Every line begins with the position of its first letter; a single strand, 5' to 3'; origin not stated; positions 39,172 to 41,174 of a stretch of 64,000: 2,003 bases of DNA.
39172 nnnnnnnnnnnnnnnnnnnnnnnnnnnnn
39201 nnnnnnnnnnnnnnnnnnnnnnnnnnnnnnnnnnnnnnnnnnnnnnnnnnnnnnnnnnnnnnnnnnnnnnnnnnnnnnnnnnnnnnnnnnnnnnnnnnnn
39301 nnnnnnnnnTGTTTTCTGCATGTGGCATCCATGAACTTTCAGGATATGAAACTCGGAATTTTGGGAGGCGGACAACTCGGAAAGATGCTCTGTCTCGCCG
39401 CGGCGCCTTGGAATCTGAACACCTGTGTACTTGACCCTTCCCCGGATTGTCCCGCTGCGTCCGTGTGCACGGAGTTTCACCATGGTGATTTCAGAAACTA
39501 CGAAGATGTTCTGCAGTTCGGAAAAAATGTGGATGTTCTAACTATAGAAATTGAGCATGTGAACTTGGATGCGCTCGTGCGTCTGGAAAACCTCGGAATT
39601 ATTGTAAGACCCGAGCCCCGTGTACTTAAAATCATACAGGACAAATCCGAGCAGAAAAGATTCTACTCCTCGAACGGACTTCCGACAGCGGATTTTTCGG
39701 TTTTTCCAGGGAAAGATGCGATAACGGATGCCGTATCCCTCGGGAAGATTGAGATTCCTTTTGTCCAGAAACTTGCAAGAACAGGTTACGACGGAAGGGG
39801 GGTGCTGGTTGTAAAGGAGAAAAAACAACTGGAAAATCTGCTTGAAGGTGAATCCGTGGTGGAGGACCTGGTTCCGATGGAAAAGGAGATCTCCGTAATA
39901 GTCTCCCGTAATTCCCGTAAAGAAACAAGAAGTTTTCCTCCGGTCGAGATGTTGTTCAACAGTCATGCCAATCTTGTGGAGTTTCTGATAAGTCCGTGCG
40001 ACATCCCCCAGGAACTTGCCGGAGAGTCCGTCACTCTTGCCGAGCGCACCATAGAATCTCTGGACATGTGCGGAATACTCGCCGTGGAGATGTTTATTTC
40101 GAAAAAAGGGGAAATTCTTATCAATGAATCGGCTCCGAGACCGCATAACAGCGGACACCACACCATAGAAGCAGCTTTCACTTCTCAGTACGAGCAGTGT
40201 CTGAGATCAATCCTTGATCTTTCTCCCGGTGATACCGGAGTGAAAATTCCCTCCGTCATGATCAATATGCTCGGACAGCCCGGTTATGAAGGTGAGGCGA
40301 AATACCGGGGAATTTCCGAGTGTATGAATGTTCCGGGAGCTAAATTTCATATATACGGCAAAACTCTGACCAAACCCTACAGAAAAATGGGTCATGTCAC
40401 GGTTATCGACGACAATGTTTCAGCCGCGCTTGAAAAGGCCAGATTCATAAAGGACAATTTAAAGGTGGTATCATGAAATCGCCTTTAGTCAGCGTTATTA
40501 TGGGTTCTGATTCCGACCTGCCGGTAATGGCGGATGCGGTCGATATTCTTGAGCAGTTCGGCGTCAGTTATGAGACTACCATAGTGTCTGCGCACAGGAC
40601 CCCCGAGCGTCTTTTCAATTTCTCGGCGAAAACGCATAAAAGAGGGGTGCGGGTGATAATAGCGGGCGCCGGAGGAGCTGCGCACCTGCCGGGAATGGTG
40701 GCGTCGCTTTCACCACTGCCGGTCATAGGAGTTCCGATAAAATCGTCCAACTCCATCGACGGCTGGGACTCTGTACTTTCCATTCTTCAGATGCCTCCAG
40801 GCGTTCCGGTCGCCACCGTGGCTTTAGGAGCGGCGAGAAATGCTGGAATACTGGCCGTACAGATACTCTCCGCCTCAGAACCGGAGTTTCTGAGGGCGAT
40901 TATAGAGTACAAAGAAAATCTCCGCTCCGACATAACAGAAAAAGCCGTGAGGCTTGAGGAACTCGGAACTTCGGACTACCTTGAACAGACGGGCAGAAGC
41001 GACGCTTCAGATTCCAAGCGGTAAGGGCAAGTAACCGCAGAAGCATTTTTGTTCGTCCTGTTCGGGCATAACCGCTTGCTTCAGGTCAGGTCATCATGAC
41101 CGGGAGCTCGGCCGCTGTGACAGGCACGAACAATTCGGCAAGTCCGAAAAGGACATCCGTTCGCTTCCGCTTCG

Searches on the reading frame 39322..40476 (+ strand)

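Call 57: search_protein_families(library=pfam, proteins=[window:39322-40476:+], max_evalue=0.0001)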
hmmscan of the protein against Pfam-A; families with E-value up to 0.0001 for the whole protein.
window:39322-40476:+ (384 aa): 3 families
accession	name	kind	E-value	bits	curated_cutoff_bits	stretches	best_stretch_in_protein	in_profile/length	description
PF02222.28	ATP-grasp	-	1.7e-41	142.3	27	1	114-290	2-179/179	ATP-grasp domain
PF22660.2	RS_preATP-grasp-like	-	2.9e-30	105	27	1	9-106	2-98/98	Ribonucleotide synthetase preATP-grasp domain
PF17769.7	PurK_C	-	7.6e-18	64.4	22.6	1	311-372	1-56/56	Phosphoribosylaminoimidazole carboxylase C-terminal domain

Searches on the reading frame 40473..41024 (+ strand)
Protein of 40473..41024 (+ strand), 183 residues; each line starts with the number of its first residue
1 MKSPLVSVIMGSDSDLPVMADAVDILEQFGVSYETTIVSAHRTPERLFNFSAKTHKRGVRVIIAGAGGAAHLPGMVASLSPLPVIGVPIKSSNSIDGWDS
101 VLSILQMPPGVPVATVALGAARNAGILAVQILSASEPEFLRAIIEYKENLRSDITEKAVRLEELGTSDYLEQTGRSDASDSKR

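Call 57: search_protein_families(library=pfam, proteins=[window:40473-41024:+], max_evalue=0.0001)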
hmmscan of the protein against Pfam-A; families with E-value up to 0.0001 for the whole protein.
window:40473-41024:+ (183 aa): 1 family
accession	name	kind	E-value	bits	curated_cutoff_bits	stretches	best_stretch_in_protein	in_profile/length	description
PF00731.26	AIRC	-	7.6e-62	207.7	30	1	6-151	2-146/148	AIR carboxylase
